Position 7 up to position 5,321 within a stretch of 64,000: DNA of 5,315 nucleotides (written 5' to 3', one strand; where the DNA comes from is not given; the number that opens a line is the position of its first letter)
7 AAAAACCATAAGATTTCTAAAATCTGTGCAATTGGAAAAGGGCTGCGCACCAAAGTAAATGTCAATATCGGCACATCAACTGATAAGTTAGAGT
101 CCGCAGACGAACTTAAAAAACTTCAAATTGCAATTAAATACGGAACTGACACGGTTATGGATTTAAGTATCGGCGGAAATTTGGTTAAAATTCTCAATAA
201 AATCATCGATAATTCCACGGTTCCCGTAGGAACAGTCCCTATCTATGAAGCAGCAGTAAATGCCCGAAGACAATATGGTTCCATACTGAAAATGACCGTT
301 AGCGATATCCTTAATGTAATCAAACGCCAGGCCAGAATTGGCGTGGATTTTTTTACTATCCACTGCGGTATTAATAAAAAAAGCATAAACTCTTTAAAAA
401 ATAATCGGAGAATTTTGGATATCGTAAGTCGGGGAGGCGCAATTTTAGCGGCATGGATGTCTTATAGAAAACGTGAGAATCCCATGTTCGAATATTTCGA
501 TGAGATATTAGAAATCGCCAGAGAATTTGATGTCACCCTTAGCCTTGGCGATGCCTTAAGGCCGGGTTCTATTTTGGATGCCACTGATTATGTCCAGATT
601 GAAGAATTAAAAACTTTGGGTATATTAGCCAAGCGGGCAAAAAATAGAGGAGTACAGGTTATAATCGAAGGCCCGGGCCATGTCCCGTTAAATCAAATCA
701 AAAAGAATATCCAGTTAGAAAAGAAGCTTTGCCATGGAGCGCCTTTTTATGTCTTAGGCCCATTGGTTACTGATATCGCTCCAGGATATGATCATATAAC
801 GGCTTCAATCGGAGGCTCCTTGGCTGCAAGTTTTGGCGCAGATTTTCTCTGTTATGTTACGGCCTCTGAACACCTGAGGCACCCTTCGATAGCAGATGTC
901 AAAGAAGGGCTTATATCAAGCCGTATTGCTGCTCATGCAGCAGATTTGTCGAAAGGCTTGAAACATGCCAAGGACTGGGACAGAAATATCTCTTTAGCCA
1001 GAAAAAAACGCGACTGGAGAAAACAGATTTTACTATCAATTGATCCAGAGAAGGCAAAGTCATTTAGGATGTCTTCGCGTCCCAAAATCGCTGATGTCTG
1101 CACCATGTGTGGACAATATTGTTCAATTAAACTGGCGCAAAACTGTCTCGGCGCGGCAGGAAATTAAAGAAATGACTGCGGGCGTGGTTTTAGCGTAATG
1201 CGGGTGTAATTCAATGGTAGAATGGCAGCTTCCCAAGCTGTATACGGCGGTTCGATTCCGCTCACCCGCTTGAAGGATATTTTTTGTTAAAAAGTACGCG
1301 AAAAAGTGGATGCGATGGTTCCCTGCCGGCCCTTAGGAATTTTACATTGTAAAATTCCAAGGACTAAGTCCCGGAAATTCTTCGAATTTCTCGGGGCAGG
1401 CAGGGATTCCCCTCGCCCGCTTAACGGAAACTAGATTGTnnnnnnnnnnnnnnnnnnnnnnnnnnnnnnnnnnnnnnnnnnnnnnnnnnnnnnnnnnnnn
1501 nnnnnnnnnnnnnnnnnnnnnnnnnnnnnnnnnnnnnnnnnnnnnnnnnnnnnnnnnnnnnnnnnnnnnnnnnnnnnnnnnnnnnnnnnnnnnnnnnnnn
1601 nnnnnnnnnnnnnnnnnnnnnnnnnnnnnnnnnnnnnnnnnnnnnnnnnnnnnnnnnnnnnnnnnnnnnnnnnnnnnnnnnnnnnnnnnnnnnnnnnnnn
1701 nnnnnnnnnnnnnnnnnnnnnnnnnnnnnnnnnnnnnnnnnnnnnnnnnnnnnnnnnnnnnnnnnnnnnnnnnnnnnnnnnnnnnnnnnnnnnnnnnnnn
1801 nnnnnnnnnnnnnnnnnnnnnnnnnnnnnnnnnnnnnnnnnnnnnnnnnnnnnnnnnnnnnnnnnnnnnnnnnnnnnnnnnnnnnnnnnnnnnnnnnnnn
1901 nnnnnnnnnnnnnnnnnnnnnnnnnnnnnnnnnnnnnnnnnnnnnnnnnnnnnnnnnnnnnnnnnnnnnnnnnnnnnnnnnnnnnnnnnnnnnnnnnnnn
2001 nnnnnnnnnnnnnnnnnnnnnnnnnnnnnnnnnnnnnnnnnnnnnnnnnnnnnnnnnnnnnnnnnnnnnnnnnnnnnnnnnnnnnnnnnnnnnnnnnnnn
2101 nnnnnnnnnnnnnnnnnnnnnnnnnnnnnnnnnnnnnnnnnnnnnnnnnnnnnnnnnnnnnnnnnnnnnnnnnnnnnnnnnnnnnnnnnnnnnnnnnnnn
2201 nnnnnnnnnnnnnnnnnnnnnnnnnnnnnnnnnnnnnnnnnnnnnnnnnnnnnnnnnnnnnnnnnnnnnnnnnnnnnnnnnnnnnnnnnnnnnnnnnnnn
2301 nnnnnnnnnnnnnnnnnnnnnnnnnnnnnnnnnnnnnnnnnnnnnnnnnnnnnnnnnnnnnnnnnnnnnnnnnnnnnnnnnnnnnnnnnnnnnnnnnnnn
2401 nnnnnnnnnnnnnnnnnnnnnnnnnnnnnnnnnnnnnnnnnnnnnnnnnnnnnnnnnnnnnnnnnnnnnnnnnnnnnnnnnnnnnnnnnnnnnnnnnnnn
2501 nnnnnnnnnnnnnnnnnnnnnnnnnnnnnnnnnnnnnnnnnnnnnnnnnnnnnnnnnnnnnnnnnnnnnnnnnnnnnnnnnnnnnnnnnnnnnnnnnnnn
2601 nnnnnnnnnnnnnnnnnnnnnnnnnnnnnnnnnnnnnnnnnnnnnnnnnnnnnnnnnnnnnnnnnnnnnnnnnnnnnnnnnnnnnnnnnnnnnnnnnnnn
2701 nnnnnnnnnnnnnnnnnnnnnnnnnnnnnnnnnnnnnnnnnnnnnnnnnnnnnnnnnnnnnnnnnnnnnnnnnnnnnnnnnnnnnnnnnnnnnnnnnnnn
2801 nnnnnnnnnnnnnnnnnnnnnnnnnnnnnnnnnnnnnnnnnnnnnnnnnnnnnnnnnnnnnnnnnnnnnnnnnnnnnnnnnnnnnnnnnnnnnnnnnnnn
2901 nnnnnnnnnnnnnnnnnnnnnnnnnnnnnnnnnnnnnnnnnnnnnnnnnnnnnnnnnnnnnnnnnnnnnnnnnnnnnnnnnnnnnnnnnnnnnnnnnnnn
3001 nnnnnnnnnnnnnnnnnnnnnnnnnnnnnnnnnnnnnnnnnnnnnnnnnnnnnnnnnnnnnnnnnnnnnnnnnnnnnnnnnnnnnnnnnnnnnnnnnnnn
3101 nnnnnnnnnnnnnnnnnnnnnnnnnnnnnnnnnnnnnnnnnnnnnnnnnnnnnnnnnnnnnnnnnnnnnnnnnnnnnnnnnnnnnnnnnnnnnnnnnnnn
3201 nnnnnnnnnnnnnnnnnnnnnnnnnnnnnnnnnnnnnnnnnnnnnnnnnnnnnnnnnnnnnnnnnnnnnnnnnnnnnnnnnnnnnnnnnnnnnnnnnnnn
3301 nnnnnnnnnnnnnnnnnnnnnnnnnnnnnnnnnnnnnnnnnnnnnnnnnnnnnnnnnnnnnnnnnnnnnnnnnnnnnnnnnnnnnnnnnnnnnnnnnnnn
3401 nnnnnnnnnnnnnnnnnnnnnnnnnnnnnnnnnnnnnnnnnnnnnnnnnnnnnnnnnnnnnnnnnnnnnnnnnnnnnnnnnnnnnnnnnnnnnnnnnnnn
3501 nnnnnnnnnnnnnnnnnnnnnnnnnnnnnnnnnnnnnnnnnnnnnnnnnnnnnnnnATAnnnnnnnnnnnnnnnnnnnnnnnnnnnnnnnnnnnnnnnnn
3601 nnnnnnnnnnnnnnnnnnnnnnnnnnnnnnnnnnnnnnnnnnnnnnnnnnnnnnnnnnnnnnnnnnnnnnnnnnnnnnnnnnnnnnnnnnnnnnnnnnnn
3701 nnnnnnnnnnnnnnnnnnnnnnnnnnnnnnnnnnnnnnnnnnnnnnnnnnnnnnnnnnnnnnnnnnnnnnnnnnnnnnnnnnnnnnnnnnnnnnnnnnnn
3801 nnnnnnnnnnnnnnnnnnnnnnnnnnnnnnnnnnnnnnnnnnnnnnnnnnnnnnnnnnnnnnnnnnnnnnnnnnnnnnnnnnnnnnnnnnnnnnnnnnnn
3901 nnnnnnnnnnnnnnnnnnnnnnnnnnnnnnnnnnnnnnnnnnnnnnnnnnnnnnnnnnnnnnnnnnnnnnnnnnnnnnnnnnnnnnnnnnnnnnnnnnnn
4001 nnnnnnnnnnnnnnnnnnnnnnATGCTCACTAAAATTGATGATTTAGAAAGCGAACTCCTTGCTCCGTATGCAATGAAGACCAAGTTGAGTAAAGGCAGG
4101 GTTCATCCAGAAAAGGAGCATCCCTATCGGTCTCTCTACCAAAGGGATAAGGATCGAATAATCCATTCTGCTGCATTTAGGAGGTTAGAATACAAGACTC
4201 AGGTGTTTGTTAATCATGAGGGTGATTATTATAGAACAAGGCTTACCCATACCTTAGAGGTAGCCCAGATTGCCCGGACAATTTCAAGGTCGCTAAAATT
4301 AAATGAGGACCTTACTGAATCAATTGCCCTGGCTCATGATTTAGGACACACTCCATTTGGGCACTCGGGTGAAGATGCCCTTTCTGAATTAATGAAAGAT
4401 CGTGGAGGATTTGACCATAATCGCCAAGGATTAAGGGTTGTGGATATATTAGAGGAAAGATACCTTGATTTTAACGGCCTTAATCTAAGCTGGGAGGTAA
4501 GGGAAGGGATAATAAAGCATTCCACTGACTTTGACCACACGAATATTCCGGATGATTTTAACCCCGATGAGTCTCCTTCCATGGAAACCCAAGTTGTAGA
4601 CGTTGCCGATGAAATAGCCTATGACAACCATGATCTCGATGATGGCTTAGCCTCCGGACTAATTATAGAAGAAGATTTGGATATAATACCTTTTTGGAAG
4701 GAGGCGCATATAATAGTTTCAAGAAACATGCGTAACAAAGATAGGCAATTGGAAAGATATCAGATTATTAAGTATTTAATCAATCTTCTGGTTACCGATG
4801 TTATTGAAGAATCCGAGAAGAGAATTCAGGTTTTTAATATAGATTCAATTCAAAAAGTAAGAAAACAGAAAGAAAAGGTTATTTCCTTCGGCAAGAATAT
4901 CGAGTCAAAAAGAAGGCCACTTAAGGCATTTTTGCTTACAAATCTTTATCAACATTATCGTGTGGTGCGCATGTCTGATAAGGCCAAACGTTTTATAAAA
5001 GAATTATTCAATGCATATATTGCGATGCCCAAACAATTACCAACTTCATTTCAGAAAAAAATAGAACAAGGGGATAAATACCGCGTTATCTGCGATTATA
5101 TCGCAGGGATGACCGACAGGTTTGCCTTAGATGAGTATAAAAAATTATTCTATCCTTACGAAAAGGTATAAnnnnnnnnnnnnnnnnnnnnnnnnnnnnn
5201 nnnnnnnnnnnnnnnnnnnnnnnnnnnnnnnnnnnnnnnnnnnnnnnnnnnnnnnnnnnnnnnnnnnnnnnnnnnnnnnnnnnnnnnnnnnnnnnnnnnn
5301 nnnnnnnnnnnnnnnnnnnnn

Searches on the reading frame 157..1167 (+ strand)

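Call 63: search_protein_families(library=pfam, proteins=[window:157-1167:+], max_evalue=0.00001)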
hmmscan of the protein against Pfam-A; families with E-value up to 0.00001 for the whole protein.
window:157-1167:+ (336 aa): 1 family
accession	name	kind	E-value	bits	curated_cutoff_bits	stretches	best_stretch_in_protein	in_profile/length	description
PF01964.24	ThiC_Rad_SAM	-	4.3e-150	500.6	25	1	1-328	93-419/420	Radical SAM ThiC family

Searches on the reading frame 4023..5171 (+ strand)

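Call 8: search_protein_families(library=pfam, proteins=[window:4023-5171:+])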
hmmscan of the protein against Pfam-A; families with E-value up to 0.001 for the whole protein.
window:4023-5171:+ (382 aa): 2 families
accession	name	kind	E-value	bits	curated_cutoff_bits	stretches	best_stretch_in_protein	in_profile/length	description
PF13286.11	HD_assoc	-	1.4e-27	96.4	22.2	1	288-374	2-91/91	Phosphohydrolase-associated domain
PF01966.28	HD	-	1.1e-16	61.6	22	1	73-200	1-115/116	HD domain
